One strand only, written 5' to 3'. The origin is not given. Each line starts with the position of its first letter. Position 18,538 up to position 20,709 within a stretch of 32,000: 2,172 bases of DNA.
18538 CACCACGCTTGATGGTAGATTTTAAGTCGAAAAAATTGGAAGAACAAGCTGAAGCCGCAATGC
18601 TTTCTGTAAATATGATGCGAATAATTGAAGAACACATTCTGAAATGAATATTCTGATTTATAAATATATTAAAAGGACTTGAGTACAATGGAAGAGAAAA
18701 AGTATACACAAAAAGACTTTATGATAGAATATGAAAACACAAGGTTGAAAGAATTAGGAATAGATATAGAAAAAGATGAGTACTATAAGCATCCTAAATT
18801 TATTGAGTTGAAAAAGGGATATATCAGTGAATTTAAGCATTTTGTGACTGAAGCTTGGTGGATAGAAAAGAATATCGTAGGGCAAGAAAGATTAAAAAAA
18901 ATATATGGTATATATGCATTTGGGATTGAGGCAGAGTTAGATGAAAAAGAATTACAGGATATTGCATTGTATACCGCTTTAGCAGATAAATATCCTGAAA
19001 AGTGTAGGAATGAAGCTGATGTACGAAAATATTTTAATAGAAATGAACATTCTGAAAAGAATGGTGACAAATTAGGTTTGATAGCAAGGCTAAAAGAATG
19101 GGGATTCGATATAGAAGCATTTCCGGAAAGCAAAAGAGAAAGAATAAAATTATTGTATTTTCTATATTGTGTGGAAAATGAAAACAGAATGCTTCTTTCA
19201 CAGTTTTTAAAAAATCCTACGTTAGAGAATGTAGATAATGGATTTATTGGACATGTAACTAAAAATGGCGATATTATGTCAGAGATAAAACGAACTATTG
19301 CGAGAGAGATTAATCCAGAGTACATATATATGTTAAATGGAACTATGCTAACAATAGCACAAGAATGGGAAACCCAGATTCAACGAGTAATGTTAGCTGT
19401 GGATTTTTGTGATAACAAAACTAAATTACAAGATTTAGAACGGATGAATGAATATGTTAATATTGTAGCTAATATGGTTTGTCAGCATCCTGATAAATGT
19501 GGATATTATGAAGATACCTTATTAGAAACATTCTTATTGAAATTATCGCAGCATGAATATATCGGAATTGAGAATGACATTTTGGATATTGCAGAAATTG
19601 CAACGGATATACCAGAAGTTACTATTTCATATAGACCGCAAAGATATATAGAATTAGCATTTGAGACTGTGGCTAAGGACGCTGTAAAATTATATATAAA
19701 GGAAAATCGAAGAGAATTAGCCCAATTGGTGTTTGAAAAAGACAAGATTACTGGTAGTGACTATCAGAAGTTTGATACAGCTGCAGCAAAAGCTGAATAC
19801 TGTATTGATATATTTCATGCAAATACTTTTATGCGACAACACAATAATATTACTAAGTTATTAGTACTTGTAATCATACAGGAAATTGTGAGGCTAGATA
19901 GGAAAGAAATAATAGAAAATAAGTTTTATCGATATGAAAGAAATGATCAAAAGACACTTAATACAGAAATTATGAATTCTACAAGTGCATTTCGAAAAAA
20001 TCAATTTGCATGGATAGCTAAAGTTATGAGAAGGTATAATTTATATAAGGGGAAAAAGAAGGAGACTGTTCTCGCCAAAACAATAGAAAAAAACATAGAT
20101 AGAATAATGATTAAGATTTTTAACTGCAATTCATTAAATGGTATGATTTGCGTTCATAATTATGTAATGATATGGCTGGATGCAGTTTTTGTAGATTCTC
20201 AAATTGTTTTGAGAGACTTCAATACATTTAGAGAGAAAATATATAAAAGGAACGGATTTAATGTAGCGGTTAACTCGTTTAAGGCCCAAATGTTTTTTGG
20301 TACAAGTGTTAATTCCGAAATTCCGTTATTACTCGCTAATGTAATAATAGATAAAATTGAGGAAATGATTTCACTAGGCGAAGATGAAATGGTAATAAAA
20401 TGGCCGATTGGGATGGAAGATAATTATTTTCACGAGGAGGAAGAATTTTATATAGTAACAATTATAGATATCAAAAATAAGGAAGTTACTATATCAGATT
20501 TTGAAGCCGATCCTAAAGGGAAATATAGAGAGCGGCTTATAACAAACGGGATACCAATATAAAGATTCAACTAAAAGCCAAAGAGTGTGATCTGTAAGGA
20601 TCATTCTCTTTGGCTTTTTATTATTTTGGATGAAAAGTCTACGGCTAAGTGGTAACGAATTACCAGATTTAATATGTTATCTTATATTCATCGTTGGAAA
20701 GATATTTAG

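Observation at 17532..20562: Terminator-insulated, AT-rich two-gene cargo operon (PD-(D/E)xK-like protein plus 624-aa orphan) at the element/rlmD junction: candidate undescribed defence or abortive-infection system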

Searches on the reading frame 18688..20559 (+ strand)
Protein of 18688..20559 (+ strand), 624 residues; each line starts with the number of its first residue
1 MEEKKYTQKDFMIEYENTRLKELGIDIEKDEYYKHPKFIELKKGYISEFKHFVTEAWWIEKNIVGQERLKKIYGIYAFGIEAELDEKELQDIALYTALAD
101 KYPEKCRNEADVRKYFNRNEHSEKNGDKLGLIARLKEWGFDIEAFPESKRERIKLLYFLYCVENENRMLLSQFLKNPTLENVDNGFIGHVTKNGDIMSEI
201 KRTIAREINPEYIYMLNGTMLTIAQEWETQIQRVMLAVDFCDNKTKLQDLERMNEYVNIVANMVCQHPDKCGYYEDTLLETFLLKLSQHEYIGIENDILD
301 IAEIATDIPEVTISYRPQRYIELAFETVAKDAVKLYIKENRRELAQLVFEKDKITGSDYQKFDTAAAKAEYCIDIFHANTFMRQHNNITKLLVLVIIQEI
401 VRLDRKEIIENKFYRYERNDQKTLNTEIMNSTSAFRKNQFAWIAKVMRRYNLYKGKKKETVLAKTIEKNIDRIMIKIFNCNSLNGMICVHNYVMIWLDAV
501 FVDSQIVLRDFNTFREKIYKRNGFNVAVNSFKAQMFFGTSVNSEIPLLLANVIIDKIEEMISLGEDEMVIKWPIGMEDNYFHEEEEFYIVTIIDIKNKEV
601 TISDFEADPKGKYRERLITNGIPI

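Call 7: search_protein_families(library=pfam, proteins=[window:18688-20559:+], max_evalue=1)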
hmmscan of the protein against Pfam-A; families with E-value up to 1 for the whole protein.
window:18688-20559:+ (624 aa): 1 family
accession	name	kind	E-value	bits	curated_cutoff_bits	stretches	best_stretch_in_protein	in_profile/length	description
PF23724.1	Dredd_2nd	-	0.04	14.7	27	1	249-296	22-67/99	Caspase-8, second domain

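Call 8: search_protein_families(library=padloc, proteins=[window:18688-20559:+], max_evalue=1)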
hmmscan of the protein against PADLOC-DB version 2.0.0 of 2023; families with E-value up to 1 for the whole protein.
window:18688-20559:+ (624 aa): 0 families

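Call 12: search_protein_families(library=ncbifam, proteins=[window:18688-20559:+], max_evalue=1)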
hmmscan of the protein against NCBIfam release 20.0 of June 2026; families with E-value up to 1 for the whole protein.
window:18688-20559:+ (624 aa): 0 families

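Call 13: search_protein_families(library=phrogs, proteins=[window:18688-20559:+], max_evalue=1)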
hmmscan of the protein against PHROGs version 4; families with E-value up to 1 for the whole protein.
window:18688-20559:+ (624 aa): 0 families

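Call 15: find_homologous_proteins(query=window:18688-20559:+, max_evalue=0.001)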
Query window:18688-20559:+ (624 aa): 36 proteins with E <= 0.001 among 8000 candidates.
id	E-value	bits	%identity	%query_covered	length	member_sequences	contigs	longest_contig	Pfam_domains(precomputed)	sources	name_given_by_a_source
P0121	0.0e+0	1402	100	100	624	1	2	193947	-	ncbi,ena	-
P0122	4.4e-268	909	63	100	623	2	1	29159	-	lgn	-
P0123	9.0e-259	878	62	100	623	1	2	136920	-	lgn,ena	-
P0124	5.0e-182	625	57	83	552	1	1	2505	-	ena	-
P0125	3.2e-159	549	44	96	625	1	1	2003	-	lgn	-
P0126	8.0e-133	462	40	97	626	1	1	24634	-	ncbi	ncbi:MAG: hypothetical protein ACYDEX_09720 [Mobilitalea sp.]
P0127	8.5e-133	462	40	97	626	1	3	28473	-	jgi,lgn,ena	-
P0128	3.0e-129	451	40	97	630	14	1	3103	-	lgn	-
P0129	1.9e-126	441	56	57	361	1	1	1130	-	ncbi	-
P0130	1.8e-120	422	38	98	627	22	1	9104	-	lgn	-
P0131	6.3e-120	420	40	95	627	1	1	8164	-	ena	-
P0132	7.4e-119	416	38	100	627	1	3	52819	-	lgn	-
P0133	4.3e-117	410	37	98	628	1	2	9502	-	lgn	-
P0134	6.0e-117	410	37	99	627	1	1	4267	-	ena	-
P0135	6.2e-115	403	38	97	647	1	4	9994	-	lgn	-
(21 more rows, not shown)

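Call 17: find_encoding_contigs(protein=P0121, flank=10000, max_places=3)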
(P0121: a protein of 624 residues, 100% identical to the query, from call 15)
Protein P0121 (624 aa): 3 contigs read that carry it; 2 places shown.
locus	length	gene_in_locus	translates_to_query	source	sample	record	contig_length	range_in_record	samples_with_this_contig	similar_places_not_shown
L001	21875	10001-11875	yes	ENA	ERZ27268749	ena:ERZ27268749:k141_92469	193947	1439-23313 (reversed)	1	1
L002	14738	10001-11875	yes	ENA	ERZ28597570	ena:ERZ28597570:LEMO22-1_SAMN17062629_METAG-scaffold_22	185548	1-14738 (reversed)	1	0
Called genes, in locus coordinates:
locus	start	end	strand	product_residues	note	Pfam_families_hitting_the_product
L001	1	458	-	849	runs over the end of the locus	PF00912:Transgly, PF00905:Transpeptidase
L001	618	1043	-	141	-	PF04519:Bactofilin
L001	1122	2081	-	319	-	PF01551:Peptidase_M23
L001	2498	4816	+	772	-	PF00672:HAMP (weak), PF00015:MCPsignal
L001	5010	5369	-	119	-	PF04020:Phage_holin_4_2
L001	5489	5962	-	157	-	PF09579:Spore_YtfJ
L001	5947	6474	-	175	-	-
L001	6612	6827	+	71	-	-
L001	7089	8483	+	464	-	PF01938:TRAM, PF05958:tRNA_U5-meth_tr, PF02475:TRM5-TYW2_MTfase, PF03602:Cons_hypoth95, PF05175:MTS (weak), PF06325:PrmA (weak), PF13649:Methyltransf_25 (weak), PF13847:Methyltransf_31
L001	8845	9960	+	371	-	-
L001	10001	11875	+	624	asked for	-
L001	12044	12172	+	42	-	-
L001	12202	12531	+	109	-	-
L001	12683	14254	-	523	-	PF00239:Resolvase, PF07508:Recombinase, PF13408:Zn_ribbon_recom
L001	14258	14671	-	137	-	-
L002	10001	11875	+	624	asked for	-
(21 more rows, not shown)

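Call 18: find_encoding_contigs(protein=P0123, flank=8000, max_places=3)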
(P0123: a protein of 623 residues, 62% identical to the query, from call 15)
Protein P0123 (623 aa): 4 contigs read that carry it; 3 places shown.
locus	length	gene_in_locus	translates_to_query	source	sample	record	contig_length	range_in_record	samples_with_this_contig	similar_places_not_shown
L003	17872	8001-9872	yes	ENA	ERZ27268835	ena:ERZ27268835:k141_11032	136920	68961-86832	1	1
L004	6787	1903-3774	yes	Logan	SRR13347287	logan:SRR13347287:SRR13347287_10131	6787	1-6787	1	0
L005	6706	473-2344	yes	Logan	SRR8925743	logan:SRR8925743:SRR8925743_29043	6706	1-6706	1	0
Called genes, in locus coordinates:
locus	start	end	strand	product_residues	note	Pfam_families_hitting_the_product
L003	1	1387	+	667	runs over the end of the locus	PF20442:BrxL_N, PF13337:BrxL_ATPase, PF05362:Lon_C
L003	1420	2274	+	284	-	PF01844:HNH, PF14279:HNH_5 (weak)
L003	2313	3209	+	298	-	PF18863:AbiJ_NTD4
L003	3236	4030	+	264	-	-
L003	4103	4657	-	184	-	PF06114:Peptidase_M78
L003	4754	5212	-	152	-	PF12844:HTH_19, PF13560:HTH_31 (weak), PF01381:HTH_3, PF13443:HTH_26 (weak)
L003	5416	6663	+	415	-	PF00817:IMS, PF21999:IMS_HHH_1 (weak), PF11799:IMS_C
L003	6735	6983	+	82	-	-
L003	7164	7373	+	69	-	-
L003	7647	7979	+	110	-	PF12844:HTH_19 (weak), PF01381:HTH_3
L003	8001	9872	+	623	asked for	-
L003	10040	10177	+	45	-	PF26832:Phage_gp86 (weak)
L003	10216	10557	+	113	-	PF01381:HTH_3 (weak)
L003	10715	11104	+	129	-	PF00239:Resolvase (weak)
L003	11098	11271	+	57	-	-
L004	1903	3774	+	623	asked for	-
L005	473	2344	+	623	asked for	-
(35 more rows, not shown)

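Call 19: find_encoding_contigs(protein=P0132, flank=8000, max_places=3)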
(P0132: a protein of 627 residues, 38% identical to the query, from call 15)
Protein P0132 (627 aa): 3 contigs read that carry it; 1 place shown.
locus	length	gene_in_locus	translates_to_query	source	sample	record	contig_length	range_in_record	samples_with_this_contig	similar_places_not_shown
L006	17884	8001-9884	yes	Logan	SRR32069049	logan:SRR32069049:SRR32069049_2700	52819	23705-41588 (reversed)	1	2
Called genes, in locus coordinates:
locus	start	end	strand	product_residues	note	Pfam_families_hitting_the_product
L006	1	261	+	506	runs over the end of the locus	PF00512:HisKA, PF13581:HATPase_c_2 (weak), PF02518:HATPase_c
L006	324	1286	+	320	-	PF10646:Germane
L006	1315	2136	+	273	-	PF13567:DUF4131 (weak), PF03772:Competence (weak)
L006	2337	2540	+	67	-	PF08845:SymE_toxin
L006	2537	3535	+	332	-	-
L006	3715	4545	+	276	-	-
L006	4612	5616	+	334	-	PF00145:DNA_methylase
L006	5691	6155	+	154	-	-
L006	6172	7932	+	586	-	PF03235:GmrSD_N, PF07510:GmrSD_C (weak)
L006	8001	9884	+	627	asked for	-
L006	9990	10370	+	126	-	-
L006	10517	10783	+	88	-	PF20648:DUF6809 (weak)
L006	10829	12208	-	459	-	PF06114:Peptidase_M78, PF12773:DZR (weak), PF13240:Zn_Ribbon_1 (faint)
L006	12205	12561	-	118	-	PF13560:HTH_31, PF12844:HTH_19, PF13413:HTH_25 (faint), PF13443:HTH_26 (weak), PF01381:HTH_3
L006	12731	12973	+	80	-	-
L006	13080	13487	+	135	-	PF24963:DUF7768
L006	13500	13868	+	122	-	-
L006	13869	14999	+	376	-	PF10926:DUF2800, PF12705:PDDEXK_1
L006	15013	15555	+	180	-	PF10991:Enc34_ssDNA-bd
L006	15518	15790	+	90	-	-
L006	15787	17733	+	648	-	PF00476:DNA_pol_A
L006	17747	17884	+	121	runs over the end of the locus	-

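Call 27: search_solved_structures(query=A2, max_evalue=10, show_alignments=2)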
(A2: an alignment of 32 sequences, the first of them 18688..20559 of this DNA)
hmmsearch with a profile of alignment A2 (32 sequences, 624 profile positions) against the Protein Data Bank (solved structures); distinct sequences matched with E-value up to 10: 0.

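Call 29: find_related_loci(query=A2, collection=genome_contigs, flank=6000)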
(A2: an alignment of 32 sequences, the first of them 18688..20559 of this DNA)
Query A2 (624 aa) in genome_contigs; peptide patterns used: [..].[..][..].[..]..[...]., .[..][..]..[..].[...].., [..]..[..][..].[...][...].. (x = any residue, [..] = any of these).
134 stretches matched a pattern; 5 encode a relative of the query (tblastn E <= 1e-3); 5 distinct loci.
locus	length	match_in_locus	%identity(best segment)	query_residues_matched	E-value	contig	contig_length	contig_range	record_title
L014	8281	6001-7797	38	2-605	3e-115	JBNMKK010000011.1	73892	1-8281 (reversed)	MAG: Coprococcus sp. isolate CM_BacCop1565.45 k141_172681_length_73892_cov_18.0036, whole genome shotgun sequence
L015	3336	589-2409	36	14-624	4e-117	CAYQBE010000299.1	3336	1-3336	MAG TPA_asm: uncultured Clostridium sp. isolate SRP287540_co2_291 genome assembly, contig: NODE_32434_length_3336_cov_13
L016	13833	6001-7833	35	4-624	7e-99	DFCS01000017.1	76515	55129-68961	MAG TPA_asm: Hungatella sp. UBA3048 UBA3048_contig_459, whole genome shotgun sequence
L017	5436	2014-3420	38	20-483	8e-88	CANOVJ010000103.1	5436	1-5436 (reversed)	MAG TPA_asm: uncultured Lachnospiraceae bacterium isolate SRR15604480_bin.30_metawrap_v1.3_MAG genome assembly, contig:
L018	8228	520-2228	31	20-605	8e-81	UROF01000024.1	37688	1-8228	uncultured Clostridiales bacterium isolate UMGS1188 genome assembly, contig: NODE_297_length_37688_cov_11.263386, whole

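Call 30: find_related_loci(query=A2, collection=metagenome_contigs, flank=6000)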
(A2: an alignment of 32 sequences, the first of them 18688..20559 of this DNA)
Query A2 (624 aa) in metagenome_contigs; peptide patterns used: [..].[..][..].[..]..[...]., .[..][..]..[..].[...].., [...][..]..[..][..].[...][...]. (x = any residue, [..] = any of these).
600 stretches matched a pattern (row limit reached: there are more); 11 encode a relative of the query (tblastn E <= 1e-3); 11 distinct loci.
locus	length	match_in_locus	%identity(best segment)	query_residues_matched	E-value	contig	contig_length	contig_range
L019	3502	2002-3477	46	20-506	1e-136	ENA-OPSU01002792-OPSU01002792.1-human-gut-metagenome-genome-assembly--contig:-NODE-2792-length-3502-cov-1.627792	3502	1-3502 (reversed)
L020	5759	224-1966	36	57-624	6e-98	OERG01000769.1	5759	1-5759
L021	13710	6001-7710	32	20-605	3e-88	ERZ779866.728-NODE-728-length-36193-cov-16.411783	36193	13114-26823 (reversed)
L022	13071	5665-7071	37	20-483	2e-86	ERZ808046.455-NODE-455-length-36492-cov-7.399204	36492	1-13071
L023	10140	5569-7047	36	20-507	2e-86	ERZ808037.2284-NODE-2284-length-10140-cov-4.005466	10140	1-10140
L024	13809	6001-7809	32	3-609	5e-83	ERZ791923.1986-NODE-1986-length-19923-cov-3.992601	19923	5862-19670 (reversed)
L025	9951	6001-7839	32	3-605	3e-81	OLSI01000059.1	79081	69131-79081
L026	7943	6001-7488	34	38-540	1e-69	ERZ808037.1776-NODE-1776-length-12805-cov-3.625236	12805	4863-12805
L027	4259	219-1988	33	38-624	2e-69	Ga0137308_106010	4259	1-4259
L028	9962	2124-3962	32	3-605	5e-80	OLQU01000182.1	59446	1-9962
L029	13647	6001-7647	39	11-564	3e-111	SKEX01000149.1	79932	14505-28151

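Call 31: find_related_loci(query=A2, collection=viral_contigs, flank=8000)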
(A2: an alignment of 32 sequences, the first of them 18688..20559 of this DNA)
Query A2 (624 aa) in viral_contigs; peptide patterns used: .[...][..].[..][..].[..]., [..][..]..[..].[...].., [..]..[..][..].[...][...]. (x = any residue, [..] = any of these).
600 stretches matched a pattern, but none encodes a relative of the query by tblastn (E <= 1e-3).

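Call 37: find_encoding_contigs(protein=P0122, flank=7000, max_places=2)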
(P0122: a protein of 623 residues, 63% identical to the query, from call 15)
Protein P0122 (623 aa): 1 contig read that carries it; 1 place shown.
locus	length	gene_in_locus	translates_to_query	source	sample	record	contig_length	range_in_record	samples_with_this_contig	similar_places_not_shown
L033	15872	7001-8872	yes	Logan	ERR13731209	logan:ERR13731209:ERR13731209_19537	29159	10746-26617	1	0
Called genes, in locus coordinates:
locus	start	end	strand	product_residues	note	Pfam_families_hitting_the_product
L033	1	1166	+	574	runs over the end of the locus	PF02463:SMC_N (weak), PF11398:DUF2813 (weak), PF13175:AAA_15, PF13304:AAA_21, PF13175:AAA_15, PF20469:OLD-like_TOPRIM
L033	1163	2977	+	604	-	PF00580:UvrD-helicase, PF13245:AAA_19, PF13361:UvrD_C, PF13538:UvrD_C_2 (faint)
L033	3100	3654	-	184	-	PF06114:Peptidase_M78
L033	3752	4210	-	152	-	PF12844:HTH_19, PF01381:HTH_3, PF13443:HTH_26 (weak)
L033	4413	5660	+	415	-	PF00817:IMS, PF21999:IMS_HHH_1, PF11799:IMS_C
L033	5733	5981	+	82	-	-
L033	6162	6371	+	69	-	-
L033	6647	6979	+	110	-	PF12844:HTH_19 (weak), PF01381:HTH_3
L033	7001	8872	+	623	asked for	-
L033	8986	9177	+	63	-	PF26832:Phage_gp86 (weak)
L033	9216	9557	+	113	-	PF01381:HTH_3 (weak), PF12844:HTH_19 (faint)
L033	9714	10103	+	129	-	PF00239:Resolvase (weak)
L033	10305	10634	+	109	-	PF04545:Sigma70_r4 (weak), PF12844:HTH_19 (weak), PF13443:HTH_26 (weak), PF13560:HTH_31 (weak), PF01381:HTH_3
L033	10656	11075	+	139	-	-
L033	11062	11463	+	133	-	PF02452:PemK_toxin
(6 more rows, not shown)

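Call 41: predict_structure(alignment_id=A2)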
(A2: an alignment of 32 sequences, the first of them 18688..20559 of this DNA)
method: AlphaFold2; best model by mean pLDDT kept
length: 624 residues; sequences in the alignment: 32
mean_pLDDT: 90.2   pTM: 0.88
mean pLDDT of the five models: 90.2, 90.0, 89.7, 88.4, 87.2
residues with pLDDT >= 90: 421; 70-90: 183; 50-70: 17; < 50: 3
segments of 3 or more residues with pLDDT < 50: 1-3
pLDDT, mean of each block of 10 residues (from residue 1): 64 93 93 93 83 90 92 92 91 91 80 90 81 92 94 95 88 88 70 87 92 93 91 86 87 96 92 97 95 91 79 82 93 96 96 96 95 91 88 96 88 79 88 90 92 88 93 95 96 92 92 96 95 94 92 96 95 83 82 97 93 94 90
secondary structure, 60 per line:
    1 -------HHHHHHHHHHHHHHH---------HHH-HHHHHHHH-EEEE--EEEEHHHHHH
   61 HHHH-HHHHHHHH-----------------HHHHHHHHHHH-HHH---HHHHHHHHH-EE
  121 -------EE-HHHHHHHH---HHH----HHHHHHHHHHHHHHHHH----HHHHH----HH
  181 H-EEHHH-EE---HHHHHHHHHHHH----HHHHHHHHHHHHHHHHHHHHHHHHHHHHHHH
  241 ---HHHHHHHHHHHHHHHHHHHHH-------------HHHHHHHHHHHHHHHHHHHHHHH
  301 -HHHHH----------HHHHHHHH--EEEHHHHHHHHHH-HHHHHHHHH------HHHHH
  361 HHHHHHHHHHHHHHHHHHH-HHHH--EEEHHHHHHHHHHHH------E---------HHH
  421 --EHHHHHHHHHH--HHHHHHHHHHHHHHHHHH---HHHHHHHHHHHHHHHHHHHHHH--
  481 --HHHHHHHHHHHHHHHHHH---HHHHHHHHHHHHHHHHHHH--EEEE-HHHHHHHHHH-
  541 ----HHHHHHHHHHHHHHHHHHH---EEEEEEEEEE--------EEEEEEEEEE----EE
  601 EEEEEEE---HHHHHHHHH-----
elements in order: H8-22 H36-43 E45-48 E51-54 H55-64 H66-73 H91-101 H109-117 H131-138 H149-165 H170-174 H194-205 H210-240 H244-264 H278-300 H302-306 H317-324 E327-329 H330-339 H341-349 H356-379 H381-384 E387-389 H390-401 H424-433 H436-453 H457-478 H483-500 H504-522 E525-528 H530-539 H545-563 E567-576 E585-594 E599-607 H611-619

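Call 44: fold_search(model_id=the predicted structure, library=pdb)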
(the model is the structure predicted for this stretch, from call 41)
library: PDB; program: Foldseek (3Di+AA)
matches with E <= 10: 250; with E <= 0.001: 0
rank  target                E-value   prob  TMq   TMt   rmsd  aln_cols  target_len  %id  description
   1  7n3n_B                2.6e-01  0.09  0.09  0.08  23.9       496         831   10  CryoEM structure of human NKCC1 state Fu-I (released 2022-09-28)
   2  7mxo_B                5.5e-01  0.07  0.10  0.09  24.0       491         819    9  CryoEM structure of human NKCC1 (released 2022-09-28)
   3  5llu                  9.2e-01  0.06  0.07  0.11  26.0       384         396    8  Structure of the thermostabilized EAAT1 cryst-II mutant in complex with L-ASP (released 2017-04-19)
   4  2yii_A                9.2e-01  0.05  0.10  0.10  27.4       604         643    9  Manipulating the regioselectivity of phenylalanine aminomutase: new insights into the reaction mechanism of MIO-depend (released 2011-11-09)
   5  7xbk_C                1.0e+00  0.57  0.10  0.16   7.6       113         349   10  Structure and mechanism of a mitochondrial AAA+ disaggregase CLPB (released 2023-01-25)
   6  4v2r_B                1.1e+00  0.04  0.10  0.11  26.0       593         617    9  Ironing out their differences: Dissecting the structural determinants of a phenylalanine aminomutase and ammonia lyase (released 2014-12-10)
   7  4wic_B                1.1e+00  0.03  0.06  0.09  35.5       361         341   12  Immediate-early 1 protein (IE1) of rhesus macaque cytomegalovirus (released 2015-07-15)
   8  6xgx_B                1.2e+00  0.09  0.07  0.10  14.2       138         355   15  ISCth4 transposase, strand transfer complex 1, STC1 (released 2020-10-14)
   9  7xbk_F                1.2e+00  0.51  0.10  0.16   7.9       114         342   11  Structure and mechanism of a mitochondrial AAA+ disaggregase CLPB (released 2023-01-25)
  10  9g12_B                1.3e+00  0.35  0.07  0.33  10.6        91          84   13  Mycobacterium tuberculosis RelBE1 toxin-antitoxin system; rv1247c (relB1 antitoxin), rv1246c (relE1 toxin) (released 2025-12-17)
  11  7awm                  1.3e+00  0.05  0.08  0.11  25.4       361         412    7  Structure of the thermostabilized EAAT1 cryst mutant in complex with L-ASP, three sodium ions and the allosteric inhibit (released 2021-10-13)
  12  8p0w_J                1.3e+00  0.04  0.06  0.14  24.5       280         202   12  Structure of the human Commander complex COMMD ring (released 2024-03-20)
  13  9i8u_A                1.3e+00  0.02  0.08  0.09  31.2       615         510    9  Upregulated state of BetP with Potassium in Amphipol A8-35 (released 2026-02-18)
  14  7xbk_E                1.4e+00  0.41  0.09  0.15   8.2       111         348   10  Structure and mechanism of a mitochondrial AAA+ disaggregase CLPB (released 2023-01-25)
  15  8to0_l                1.4e+00  0.03  0.06  0.09  51.9       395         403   11  48-nm repeating structure of doublets from mouse sperm flagella (released 2023-11-01)
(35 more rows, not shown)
